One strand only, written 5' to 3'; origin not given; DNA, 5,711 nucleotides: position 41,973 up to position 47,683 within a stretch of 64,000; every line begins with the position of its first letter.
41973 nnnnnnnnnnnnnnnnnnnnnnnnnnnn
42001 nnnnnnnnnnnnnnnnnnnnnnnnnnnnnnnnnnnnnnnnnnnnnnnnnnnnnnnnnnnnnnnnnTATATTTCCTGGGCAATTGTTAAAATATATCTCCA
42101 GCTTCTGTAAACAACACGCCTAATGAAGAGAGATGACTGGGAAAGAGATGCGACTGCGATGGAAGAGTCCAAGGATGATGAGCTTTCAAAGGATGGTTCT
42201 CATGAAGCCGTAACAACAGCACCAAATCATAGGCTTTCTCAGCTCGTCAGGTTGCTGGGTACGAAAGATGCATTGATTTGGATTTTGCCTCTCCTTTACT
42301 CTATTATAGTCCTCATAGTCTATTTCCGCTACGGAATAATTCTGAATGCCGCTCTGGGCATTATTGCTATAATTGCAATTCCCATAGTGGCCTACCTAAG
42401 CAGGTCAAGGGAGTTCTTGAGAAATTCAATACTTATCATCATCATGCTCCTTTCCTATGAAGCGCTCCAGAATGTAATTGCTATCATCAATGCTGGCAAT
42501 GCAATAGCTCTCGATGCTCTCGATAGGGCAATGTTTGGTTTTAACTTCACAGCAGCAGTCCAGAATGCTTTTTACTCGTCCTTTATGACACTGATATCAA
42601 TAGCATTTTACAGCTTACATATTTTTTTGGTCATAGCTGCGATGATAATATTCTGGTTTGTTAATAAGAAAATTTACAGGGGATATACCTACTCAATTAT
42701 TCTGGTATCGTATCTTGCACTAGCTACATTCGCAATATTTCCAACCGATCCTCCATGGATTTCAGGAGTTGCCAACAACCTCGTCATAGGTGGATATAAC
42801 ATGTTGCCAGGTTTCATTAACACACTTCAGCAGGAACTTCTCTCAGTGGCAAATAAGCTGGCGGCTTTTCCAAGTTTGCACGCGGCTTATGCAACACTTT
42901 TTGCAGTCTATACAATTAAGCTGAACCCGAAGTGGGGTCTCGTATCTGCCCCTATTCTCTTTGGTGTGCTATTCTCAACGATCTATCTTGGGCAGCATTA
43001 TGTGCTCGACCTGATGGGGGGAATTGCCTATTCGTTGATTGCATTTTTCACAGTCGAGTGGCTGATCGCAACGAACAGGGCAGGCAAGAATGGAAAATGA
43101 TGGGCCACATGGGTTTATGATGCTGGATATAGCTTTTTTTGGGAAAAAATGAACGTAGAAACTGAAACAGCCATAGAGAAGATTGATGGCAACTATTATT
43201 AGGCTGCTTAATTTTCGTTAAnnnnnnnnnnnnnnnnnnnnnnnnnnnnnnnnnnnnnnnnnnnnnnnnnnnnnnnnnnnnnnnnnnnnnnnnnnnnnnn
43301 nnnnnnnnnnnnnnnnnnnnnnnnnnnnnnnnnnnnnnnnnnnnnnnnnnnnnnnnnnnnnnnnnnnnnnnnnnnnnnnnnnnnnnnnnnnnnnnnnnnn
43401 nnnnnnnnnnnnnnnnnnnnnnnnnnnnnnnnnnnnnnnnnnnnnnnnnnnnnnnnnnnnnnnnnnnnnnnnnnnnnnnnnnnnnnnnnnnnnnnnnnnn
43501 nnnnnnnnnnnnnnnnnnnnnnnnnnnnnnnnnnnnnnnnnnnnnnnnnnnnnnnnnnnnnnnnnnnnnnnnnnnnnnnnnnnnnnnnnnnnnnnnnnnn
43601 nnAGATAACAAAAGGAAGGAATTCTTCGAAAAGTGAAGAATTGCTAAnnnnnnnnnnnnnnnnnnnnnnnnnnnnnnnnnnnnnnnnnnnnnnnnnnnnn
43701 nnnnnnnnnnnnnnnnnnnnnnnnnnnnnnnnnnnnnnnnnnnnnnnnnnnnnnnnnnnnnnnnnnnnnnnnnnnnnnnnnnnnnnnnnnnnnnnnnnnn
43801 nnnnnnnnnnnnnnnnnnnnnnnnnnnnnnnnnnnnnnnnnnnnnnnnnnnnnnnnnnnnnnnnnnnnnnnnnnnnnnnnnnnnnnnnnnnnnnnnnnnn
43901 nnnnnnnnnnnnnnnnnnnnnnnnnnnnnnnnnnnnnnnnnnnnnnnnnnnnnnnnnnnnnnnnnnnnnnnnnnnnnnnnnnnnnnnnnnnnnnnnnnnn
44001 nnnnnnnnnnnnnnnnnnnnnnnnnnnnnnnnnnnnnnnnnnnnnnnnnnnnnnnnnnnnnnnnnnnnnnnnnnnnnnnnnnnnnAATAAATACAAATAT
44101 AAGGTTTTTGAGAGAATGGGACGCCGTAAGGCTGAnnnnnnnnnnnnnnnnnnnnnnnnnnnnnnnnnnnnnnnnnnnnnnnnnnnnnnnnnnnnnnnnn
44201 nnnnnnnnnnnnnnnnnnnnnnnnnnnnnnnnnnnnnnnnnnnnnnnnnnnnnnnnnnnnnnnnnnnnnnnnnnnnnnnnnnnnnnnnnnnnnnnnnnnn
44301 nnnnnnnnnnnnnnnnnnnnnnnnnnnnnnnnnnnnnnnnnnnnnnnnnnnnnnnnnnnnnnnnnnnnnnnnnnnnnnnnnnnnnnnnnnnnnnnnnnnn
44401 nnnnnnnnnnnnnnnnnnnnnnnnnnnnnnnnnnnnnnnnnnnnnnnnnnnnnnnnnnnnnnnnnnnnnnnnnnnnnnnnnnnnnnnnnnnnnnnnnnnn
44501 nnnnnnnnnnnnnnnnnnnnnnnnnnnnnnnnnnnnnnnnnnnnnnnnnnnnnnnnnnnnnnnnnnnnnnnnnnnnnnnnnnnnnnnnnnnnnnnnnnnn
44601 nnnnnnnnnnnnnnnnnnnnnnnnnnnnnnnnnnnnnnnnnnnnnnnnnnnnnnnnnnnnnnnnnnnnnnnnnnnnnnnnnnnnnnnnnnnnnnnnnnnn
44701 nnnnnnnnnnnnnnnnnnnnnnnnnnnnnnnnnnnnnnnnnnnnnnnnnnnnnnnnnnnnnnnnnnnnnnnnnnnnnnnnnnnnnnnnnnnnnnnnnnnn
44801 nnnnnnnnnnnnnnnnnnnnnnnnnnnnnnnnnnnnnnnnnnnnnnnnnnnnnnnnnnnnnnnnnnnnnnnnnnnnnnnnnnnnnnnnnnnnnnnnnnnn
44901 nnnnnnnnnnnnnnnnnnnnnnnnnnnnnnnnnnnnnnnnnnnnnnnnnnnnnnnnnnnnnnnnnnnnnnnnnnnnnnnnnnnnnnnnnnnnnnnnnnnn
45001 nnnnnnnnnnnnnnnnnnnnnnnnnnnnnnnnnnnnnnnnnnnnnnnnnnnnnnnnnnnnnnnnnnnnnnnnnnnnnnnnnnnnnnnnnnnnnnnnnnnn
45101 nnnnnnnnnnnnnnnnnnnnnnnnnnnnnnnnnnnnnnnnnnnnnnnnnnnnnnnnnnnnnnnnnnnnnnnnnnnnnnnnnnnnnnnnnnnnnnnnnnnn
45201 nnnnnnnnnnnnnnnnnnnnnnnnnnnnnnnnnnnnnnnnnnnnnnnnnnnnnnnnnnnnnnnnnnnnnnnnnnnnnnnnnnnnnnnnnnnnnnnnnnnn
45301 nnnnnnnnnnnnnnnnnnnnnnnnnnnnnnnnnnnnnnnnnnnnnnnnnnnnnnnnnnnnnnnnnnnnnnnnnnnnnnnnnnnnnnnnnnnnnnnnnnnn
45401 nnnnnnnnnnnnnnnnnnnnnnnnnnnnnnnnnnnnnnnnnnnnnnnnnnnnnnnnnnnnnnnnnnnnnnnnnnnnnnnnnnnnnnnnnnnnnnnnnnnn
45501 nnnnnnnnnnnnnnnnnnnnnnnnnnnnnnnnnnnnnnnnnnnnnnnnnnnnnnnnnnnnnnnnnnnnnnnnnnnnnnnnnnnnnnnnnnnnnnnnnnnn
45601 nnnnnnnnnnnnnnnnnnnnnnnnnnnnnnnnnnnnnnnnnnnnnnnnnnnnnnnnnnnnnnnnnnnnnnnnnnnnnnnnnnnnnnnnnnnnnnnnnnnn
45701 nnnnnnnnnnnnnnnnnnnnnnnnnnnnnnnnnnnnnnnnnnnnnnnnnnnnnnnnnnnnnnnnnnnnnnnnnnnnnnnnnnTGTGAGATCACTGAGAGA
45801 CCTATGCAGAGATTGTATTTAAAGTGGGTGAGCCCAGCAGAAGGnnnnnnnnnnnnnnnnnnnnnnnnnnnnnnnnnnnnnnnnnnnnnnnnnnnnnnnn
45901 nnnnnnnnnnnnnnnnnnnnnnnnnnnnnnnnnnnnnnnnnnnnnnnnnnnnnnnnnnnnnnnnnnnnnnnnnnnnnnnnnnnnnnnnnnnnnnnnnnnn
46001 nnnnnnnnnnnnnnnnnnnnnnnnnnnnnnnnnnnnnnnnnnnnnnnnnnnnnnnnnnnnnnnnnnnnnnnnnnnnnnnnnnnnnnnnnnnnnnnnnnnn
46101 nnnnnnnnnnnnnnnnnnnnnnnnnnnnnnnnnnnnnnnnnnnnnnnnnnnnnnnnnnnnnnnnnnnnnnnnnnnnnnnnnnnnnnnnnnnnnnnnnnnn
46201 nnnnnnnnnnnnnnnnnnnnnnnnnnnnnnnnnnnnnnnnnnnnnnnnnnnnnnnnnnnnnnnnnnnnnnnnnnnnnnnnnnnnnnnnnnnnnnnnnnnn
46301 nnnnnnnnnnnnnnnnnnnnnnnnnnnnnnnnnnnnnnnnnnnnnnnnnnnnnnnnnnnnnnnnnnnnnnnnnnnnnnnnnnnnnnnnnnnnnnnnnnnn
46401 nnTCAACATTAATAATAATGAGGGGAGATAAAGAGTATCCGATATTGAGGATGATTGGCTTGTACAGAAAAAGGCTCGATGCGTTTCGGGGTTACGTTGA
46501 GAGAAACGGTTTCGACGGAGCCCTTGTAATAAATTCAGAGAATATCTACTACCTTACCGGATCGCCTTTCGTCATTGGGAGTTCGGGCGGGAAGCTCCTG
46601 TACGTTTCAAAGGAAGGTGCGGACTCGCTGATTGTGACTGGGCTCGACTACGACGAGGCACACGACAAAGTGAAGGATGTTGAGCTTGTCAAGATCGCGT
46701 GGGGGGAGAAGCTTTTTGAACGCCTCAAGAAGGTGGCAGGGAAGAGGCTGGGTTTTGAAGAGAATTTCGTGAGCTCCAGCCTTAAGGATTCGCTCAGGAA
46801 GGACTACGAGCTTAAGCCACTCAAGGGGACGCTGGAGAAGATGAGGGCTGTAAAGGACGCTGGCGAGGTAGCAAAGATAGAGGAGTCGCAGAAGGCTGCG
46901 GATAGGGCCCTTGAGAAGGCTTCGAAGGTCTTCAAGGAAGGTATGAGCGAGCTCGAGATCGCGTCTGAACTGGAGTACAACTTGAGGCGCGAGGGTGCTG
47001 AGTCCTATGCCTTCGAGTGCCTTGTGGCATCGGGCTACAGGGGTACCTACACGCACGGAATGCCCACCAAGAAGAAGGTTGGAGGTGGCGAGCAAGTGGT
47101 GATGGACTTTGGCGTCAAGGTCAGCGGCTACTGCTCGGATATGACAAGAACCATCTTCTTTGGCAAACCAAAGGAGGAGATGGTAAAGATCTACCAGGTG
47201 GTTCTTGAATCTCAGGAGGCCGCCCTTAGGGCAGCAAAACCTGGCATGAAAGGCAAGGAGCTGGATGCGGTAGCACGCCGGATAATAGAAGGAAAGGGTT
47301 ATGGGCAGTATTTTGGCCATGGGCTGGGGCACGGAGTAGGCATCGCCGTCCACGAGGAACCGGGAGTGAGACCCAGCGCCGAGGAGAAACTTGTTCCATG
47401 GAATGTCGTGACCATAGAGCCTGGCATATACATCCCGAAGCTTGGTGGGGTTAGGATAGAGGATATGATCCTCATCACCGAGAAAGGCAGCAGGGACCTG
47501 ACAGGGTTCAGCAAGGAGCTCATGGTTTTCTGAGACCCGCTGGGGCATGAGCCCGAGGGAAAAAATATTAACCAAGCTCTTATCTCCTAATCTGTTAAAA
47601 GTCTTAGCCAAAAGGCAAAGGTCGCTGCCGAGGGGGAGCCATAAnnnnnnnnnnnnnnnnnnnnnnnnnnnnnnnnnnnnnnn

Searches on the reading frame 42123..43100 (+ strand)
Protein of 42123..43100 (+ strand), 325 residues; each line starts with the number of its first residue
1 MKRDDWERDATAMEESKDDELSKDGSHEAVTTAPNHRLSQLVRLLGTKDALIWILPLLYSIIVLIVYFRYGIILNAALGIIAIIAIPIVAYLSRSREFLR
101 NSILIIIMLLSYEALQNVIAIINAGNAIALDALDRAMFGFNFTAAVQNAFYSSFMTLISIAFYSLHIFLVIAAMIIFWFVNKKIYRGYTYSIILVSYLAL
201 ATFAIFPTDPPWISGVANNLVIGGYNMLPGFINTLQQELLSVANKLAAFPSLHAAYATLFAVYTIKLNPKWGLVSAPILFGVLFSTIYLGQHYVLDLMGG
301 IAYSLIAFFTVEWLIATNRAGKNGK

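Call 52: search_protein_families(library=pfam, proteins=[window:42123-43100:+], max_evalue=0.00001)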
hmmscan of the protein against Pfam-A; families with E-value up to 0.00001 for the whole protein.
window:42123-43100:+ (325 aa): 2 families
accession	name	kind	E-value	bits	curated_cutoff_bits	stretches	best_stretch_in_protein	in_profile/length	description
PF14378.12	PAP2_3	-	8.4e-23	81.6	27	1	132-308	5-188/190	PAP2 superfamily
PF01569.27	PAP2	-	7.1e-07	29.5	27.2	1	247-312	49-122/130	PAP2 superfamily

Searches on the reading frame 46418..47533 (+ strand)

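Call 52: search_protein_families(library=pfam, proteins=[window:46418-47533:+], max_evalue=0.00001)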
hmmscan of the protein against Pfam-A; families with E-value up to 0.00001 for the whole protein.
window:46418-47533:+ (371 aa): 2 families
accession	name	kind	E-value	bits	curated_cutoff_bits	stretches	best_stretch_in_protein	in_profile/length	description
PF00557.29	Peptidase_M24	-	2.2e-68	230.5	23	1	153-355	2-208/208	Metallopeptidase family M24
PF01321.24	Creatinase_N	-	4.7e-21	76.1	22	1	19-145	1-128/128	Creatinase/Prolidase N-terminal domain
